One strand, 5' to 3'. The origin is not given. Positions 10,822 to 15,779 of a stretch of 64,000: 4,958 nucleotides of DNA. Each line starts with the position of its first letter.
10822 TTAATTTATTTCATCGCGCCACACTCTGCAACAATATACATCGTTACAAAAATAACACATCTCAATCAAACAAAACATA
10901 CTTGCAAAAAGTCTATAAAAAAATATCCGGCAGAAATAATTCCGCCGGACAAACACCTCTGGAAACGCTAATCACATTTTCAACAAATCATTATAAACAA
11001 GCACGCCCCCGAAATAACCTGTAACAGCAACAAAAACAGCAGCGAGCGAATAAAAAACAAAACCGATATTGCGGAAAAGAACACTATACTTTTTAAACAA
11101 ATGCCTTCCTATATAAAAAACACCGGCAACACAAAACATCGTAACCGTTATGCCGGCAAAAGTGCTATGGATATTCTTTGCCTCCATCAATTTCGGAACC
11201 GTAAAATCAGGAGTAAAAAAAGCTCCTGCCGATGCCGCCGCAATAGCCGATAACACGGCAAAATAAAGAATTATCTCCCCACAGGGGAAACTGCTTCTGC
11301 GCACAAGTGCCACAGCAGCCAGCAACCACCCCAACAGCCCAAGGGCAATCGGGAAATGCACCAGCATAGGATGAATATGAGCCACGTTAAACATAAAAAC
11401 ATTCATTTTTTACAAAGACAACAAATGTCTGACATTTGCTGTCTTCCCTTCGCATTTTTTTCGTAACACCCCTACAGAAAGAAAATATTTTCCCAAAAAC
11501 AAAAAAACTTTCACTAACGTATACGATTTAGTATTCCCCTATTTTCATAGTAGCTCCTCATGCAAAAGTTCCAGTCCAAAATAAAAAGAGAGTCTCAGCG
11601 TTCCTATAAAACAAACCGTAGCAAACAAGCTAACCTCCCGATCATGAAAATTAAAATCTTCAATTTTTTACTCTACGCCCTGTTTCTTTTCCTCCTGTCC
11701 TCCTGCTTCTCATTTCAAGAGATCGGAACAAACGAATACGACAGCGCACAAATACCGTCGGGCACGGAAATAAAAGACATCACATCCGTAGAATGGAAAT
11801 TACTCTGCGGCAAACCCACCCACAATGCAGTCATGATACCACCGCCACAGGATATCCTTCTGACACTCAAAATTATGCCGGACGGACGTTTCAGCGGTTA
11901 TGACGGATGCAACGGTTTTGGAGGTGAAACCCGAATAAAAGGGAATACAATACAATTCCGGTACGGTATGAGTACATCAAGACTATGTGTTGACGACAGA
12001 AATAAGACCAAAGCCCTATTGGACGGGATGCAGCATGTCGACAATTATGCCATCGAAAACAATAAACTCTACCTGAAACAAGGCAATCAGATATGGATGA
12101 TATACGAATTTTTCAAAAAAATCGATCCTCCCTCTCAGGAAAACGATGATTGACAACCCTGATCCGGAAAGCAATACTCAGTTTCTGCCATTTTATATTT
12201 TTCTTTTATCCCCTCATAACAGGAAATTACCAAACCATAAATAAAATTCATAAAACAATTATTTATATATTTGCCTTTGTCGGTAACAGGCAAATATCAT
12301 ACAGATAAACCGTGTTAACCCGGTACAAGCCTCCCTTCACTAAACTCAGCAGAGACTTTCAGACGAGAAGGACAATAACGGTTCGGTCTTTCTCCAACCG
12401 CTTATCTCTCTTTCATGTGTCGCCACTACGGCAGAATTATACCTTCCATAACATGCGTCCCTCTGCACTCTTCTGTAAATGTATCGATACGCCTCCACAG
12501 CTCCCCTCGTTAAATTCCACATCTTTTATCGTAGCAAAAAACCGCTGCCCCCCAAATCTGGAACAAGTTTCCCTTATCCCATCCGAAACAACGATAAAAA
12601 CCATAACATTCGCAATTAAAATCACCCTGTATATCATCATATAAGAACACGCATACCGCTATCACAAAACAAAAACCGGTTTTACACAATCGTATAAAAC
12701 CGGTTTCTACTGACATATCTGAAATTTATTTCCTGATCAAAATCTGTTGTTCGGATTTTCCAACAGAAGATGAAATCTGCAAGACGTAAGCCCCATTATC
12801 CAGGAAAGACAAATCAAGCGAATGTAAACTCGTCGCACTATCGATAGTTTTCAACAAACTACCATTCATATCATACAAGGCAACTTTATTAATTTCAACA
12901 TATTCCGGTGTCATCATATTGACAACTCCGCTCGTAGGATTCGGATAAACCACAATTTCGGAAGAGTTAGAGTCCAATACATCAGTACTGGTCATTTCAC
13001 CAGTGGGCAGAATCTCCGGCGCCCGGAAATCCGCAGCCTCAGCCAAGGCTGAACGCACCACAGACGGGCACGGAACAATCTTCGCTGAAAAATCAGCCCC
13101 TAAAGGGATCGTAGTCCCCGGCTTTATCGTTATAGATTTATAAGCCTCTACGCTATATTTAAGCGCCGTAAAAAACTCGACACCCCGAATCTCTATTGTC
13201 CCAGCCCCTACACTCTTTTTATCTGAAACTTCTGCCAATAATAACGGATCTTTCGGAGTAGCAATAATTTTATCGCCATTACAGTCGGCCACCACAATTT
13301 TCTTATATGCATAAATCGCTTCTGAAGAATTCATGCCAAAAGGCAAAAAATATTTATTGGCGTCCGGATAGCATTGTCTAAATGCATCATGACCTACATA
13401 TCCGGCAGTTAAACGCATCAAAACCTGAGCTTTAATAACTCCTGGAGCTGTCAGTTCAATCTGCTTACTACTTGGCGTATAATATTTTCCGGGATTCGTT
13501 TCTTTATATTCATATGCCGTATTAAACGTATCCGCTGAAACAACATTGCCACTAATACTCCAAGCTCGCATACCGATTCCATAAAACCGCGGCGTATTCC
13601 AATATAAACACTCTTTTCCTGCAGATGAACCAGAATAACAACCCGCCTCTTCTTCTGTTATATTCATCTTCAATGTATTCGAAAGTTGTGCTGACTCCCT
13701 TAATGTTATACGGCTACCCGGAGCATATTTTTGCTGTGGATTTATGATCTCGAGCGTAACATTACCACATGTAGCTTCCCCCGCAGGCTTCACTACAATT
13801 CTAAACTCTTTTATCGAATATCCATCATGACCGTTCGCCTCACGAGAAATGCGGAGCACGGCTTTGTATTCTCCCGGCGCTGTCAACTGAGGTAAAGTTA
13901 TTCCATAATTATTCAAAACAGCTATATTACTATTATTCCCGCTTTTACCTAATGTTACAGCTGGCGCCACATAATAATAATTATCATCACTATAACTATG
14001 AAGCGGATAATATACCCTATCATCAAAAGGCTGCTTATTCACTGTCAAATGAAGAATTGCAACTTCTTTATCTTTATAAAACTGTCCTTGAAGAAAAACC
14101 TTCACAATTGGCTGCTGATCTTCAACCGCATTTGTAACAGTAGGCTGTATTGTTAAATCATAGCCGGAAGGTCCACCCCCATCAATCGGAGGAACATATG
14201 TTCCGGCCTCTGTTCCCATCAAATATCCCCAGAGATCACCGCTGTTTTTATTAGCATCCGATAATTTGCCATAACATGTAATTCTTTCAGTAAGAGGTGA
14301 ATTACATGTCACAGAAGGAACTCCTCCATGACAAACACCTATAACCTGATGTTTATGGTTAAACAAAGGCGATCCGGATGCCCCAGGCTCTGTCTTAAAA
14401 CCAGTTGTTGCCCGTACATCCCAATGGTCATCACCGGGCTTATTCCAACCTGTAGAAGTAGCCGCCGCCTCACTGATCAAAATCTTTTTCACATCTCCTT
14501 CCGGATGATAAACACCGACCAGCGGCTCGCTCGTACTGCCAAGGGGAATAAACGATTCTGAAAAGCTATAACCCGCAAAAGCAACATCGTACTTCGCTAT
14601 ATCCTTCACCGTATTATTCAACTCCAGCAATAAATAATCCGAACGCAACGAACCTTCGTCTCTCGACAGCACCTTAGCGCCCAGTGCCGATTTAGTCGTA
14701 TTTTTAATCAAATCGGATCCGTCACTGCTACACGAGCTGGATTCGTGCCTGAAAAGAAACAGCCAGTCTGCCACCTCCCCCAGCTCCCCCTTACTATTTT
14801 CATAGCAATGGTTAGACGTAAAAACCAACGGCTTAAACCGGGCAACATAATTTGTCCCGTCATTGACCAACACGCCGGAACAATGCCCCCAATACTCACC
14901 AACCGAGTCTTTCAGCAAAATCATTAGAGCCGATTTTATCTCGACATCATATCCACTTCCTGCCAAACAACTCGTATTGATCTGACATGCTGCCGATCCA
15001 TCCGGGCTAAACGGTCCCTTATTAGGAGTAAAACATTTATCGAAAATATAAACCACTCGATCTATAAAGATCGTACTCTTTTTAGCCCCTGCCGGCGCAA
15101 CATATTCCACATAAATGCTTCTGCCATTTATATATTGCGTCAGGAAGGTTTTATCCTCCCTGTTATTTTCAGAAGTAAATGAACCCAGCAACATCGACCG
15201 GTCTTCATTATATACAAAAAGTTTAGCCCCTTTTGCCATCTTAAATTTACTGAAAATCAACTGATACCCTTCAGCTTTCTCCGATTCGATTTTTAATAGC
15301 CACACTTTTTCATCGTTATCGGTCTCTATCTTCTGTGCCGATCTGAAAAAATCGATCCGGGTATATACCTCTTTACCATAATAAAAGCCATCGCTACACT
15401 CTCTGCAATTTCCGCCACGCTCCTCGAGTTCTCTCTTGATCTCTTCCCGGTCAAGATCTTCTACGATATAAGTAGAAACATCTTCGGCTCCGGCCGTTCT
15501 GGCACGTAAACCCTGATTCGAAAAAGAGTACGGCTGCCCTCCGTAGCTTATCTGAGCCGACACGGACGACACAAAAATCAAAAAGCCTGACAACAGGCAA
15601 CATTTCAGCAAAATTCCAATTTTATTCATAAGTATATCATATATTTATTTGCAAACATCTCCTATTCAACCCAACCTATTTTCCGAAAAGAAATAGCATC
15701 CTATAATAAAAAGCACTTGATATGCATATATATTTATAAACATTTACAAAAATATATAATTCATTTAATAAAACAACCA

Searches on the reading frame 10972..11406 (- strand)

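Call 40: search_protein_families(library=pfam, proteins=[window:10972-11406:-], max_evalue=0.001)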
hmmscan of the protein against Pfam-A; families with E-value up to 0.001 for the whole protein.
window:10972-11406:- (144 aa): 1 family
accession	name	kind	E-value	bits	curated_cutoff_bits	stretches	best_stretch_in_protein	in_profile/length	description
PF09990.14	DUF2231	-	6.9e-11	42.8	26.4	1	11-140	4-133/139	Predicted membrane protein (DUF2231)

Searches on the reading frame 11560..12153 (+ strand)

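Call 40: search_protein_families(library=pfam, proteins=[window:11560-12153:+], max_evalue=0.001)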
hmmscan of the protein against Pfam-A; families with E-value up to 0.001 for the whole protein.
window:11560-12153:+ (197 aa): 1 family
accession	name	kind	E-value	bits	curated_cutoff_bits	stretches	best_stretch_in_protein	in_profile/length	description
PF03724.22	META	-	6e-14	52.4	24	1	94-177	26-102/109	META domain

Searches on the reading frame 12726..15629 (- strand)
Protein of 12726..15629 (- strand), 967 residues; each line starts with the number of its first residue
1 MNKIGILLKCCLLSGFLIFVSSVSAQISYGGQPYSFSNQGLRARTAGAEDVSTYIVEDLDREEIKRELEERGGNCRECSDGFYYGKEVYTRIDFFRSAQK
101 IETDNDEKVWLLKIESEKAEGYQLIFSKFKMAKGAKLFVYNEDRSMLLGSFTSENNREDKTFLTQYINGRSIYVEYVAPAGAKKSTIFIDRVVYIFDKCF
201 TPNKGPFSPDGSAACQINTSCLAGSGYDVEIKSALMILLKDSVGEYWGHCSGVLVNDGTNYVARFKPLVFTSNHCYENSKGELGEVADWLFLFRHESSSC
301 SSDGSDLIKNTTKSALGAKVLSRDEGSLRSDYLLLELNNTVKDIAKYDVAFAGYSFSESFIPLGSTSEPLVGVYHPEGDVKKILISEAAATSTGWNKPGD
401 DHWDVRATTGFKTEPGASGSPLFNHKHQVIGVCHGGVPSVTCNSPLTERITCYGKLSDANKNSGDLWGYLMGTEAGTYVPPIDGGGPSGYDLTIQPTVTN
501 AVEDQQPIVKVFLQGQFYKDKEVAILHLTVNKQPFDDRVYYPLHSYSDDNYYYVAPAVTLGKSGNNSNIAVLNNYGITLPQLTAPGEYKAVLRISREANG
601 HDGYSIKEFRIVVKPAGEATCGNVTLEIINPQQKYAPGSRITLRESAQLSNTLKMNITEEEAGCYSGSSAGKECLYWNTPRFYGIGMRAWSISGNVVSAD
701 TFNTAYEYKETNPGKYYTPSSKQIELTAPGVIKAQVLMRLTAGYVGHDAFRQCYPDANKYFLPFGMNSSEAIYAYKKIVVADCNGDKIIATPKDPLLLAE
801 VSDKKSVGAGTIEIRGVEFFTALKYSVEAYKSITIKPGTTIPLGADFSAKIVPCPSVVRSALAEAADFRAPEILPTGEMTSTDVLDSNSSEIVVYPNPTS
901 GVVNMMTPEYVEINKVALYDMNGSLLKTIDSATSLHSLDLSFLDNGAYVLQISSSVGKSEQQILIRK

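Call 14: search_protein_families(library=pfam, proteins=[window:12726-15629:-], max_evalue=0.001)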
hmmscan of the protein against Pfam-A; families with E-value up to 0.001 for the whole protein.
window:12726-15629:- (967 aa): 2 families
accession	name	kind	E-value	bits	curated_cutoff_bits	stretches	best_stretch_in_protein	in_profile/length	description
PF18962.6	Por_Secre_tail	-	1.4e-10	41.7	27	1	894-965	1-75/75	Secretion system C-terminal sorting domain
PF13365.12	Trypsin_2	-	6.7e-08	33.8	27.6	1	250-432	1-144/144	Trypsin-like peptidase domain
